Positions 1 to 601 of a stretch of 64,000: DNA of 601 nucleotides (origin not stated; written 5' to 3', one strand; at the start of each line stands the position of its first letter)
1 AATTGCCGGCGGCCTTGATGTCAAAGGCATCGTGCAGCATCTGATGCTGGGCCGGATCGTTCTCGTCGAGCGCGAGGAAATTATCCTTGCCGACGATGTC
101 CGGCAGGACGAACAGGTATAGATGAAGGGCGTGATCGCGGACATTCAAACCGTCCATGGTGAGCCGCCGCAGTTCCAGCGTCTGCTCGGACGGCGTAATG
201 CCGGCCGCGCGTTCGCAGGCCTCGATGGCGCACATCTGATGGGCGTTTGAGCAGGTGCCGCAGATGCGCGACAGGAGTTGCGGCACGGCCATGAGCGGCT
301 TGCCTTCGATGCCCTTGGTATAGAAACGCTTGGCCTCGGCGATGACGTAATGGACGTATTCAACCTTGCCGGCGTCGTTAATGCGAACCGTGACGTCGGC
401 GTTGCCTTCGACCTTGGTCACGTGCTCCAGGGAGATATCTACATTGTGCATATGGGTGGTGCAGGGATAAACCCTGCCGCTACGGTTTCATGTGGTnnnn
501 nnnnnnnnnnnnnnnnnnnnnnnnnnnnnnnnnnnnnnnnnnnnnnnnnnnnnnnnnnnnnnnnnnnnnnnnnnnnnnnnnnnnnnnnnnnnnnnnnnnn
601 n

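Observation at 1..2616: Soluble [NiFe]-hydrogenase operon with a non-canonical diaphorase: ferredoxin + NADH-oxidase-like FAD disulfide oxidoreductase + minimal small subunit + large subunit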

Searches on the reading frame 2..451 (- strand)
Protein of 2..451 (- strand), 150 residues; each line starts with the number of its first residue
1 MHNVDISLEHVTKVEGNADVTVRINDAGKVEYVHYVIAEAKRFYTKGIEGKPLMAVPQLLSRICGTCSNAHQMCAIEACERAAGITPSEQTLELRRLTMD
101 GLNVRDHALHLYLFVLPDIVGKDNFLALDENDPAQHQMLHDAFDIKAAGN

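Call 5: search_protein_families(library=pfam, proteins=[window:2-451:-], max_evalue=0.01)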
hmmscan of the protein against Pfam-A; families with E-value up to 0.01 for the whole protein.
seq(150 aa): 1 family
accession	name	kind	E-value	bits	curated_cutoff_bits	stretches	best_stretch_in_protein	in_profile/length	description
PF00374.24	NiFeSe_Hases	-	5.2e-11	42.6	25.8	1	50-131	9-90/508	Nickel-dependent hydrogenase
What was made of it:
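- Checked: Large-subunit N-terminus, 1..451, 150 codons running off the window edge: NiFeSe_Hases E 5e-11 (all Pfam results from call 5).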

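Call 6: search_protein_families(library=ncbifam, proteins=[window:2-451:-], max_evalue=0.01)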
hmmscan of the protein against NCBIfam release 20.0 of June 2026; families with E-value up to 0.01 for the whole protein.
seq(150 aa): 8 families
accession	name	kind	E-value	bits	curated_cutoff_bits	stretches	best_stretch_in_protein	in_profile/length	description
NF040832.1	sulfhyd_HydA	equivalog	1.7e-24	86.7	880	1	4-130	3-128/426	NADPH-dependent hydrogenase/sulfhydrogenase 1 subunit alpha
NF040828.1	sulfhyd_ShyA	equivalog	3.2e-22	79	700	1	6-150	3-143/415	NAD(P)-dependent hydrogenase/sulfhydrogenase 2 subunit alpha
TIGR03295.1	frhA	equivalog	1.3e-18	67.2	392.5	1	6-124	5-122/412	coenzyme F420 hydrogenase subunit alpha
NF041785.2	VhuA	equivalog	9e-18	64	800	1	6-123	4-121/418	F420-non-reducing hydrogenase Vhu subunit A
NF033181.1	NiFeSe_hydrog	equivalog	2.9e-12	46.3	600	1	6-137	4-133/507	nickel-dependent hydrogenase large subunit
NF045518.1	H2_NiFeSe_large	exception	3e-11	42.8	780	1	4-118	2-114/485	NiFeSe hydrogenase large subunit HysA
NF007778.0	PRK10467.1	equivalog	4.2e-07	28.6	969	1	6-125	5-122/567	hydrogenase 2 large subunit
NF007550.0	PRK10170.1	equivalog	5.7e-07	28.3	1101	1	8-124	21-136/597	Ni/Fe-hydrogenase large subunit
